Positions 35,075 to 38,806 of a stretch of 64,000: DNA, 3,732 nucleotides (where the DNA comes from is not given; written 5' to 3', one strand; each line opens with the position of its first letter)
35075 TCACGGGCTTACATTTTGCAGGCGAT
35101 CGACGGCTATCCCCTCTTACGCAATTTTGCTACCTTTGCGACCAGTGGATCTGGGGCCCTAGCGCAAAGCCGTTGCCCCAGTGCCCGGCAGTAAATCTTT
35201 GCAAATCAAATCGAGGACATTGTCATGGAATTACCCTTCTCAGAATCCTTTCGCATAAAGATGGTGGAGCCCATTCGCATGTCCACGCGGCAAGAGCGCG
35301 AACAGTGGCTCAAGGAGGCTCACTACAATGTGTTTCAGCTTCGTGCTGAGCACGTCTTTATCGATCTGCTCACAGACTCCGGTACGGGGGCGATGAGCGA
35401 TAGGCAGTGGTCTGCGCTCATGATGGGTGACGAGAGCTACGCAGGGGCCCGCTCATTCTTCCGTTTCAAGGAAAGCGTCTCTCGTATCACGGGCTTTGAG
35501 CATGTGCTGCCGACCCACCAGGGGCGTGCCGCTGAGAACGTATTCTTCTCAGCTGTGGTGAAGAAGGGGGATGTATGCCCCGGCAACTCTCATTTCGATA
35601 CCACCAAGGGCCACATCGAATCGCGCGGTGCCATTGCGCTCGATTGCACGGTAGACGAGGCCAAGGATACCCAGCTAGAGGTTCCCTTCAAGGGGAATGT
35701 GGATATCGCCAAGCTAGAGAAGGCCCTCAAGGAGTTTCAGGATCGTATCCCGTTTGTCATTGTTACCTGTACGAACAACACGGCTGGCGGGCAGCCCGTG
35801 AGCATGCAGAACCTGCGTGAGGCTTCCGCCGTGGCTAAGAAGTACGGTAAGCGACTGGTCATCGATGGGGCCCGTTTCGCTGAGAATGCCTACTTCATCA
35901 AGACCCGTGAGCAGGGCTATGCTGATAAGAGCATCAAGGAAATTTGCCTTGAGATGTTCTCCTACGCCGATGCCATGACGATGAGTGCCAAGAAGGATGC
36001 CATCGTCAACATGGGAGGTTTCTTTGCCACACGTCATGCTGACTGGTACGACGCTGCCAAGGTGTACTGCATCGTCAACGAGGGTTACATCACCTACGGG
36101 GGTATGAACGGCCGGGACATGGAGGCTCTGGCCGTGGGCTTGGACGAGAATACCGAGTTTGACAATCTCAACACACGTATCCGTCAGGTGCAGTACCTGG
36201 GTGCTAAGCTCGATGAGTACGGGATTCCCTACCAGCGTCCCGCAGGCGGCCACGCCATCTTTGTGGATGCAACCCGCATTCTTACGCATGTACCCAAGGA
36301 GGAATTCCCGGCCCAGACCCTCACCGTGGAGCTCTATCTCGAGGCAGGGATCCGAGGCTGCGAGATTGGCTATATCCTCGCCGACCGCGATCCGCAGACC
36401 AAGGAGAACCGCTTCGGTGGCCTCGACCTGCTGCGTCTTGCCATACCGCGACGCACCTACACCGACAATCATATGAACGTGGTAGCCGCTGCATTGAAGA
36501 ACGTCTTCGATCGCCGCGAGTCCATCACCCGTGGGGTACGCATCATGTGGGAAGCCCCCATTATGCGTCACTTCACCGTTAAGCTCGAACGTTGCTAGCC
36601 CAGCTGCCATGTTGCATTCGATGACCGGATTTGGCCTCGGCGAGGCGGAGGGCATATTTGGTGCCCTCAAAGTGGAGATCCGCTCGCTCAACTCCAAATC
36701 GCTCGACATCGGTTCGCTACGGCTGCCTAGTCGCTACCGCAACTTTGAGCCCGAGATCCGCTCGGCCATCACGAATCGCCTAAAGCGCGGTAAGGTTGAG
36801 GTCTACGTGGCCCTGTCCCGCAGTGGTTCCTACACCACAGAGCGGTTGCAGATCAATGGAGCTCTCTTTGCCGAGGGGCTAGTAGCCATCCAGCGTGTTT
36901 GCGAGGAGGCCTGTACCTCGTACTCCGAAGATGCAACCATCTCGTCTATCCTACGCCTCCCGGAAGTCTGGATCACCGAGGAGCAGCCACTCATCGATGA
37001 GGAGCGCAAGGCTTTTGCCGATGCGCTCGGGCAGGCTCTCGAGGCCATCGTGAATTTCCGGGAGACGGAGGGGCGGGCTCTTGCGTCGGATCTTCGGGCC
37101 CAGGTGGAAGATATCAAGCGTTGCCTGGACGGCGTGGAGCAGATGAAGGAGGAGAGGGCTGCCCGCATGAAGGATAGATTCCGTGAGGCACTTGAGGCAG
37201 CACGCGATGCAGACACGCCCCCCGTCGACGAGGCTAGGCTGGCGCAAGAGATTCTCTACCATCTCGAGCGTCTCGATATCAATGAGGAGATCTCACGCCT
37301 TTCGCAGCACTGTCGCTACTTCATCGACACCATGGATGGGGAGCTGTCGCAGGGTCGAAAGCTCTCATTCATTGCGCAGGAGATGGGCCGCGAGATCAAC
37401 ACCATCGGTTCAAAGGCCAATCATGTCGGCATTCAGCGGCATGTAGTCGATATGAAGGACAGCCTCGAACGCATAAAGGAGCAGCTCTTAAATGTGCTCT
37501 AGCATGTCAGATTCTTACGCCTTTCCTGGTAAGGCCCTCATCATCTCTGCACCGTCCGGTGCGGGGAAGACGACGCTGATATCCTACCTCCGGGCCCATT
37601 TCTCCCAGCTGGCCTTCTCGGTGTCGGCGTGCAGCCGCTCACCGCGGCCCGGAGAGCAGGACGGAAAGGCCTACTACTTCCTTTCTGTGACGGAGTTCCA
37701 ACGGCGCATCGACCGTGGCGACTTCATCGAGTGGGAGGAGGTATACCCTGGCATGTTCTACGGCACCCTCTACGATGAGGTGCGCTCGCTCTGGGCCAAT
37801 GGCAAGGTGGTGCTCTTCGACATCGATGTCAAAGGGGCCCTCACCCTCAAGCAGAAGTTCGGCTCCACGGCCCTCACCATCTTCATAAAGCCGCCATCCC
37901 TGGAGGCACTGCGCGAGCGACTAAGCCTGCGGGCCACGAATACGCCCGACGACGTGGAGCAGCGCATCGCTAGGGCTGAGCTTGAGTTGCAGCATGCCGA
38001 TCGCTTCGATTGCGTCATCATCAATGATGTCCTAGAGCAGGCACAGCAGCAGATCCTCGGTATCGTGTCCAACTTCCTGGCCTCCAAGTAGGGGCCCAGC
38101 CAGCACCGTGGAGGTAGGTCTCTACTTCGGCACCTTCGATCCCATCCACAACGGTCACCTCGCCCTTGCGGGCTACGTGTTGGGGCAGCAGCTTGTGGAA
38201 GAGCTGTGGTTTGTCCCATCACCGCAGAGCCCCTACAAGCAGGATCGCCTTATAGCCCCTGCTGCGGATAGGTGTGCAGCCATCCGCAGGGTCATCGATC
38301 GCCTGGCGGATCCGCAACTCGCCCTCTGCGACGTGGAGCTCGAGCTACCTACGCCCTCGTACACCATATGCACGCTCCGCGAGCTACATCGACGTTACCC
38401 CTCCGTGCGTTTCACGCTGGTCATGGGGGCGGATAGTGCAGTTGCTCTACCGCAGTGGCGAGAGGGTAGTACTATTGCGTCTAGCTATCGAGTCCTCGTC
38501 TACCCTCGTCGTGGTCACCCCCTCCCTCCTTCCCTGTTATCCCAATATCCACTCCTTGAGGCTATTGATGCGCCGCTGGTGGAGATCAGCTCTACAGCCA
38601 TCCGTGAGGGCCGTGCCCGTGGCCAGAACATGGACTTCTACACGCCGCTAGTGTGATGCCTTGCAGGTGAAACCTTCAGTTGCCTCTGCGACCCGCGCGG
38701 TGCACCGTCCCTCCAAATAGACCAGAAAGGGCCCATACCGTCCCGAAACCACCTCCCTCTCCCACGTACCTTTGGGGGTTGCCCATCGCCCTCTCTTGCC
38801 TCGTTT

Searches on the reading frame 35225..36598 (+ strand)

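Call 88: search_protein_families(library=pfam, proteins=[window:35225-36598:+], max_evalue=0.0001)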
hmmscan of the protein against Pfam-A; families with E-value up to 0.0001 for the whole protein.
window:35225-36598:+ (457 aa): 1 family
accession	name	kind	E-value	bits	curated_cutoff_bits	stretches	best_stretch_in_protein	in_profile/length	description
PF01212.27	Beta_elim_lyase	-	1.6e-84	284.1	27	1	47-422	1-287/288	Beta-eliminating lyase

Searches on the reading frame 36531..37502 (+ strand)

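Call 88: search_protein_families(library=pfam, proteins=[window:36531-37502:+], max_evalue=0.0001)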
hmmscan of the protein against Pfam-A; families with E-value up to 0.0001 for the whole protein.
window:36531-37502:+ (323 aa): 2 families
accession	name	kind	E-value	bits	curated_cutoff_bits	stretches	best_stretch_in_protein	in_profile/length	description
PF03755.18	YicC-like_N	-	1.3e-36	126.8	25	1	28-185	1-155/156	Endoribonuclease YicC-like, N-terminal region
PF08340.16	YicC-like_C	-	4.7e-36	124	27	1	202-322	1-119/120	Endoribonuclease YicC-like, C-terminal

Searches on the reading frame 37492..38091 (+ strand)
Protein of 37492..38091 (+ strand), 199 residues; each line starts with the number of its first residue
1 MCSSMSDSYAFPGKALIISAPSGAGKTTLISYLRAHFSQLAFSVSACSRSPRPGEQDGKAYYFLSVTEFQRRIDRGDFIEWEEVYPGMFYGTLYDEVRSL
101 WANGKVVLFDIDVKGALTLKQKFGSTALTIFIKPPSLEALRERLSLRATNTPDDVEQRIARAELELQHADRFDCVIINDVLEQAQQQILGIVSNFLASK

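Call 89: search_protein_families(library=pfam, proteins=[window:37492-38091:+], max_evalue=0.0001)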
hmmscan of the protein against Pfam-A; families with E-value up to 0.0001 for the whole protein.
window:37492-38091:+ (199 aa): 1 family
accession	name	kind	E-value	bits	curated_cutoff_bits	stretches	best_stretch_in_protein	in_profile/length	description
PF00625.27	Guanylate_kin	-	4.7e-38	131.1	25.2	1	14-189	3-176/182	Guanylate kinase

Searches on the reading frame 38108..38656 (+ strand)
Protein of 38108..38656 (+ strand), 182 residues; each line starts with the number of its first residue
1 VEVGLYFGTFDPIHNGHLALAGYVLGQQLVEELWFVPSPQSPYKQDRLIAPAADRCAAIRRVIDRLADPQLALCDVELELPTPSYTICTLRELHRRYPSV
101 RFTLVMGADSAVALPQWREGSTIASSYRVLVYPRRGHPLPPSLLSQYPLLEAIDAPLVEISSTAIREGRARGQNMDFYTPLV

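Call 89: search_protein_families(library=pfam, proteins=[window:38108-38656:+], max_evalue=0.0001)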
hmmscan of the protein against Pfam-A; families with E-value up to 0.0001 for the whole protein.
window:38108-38656:+ (182 aa): 1 family
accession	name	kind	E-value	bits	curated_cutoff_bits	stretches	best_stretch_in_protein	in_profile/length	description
PF01467.32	CTP_transf_like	-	7e-17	62.3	21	1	5-167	1-132/133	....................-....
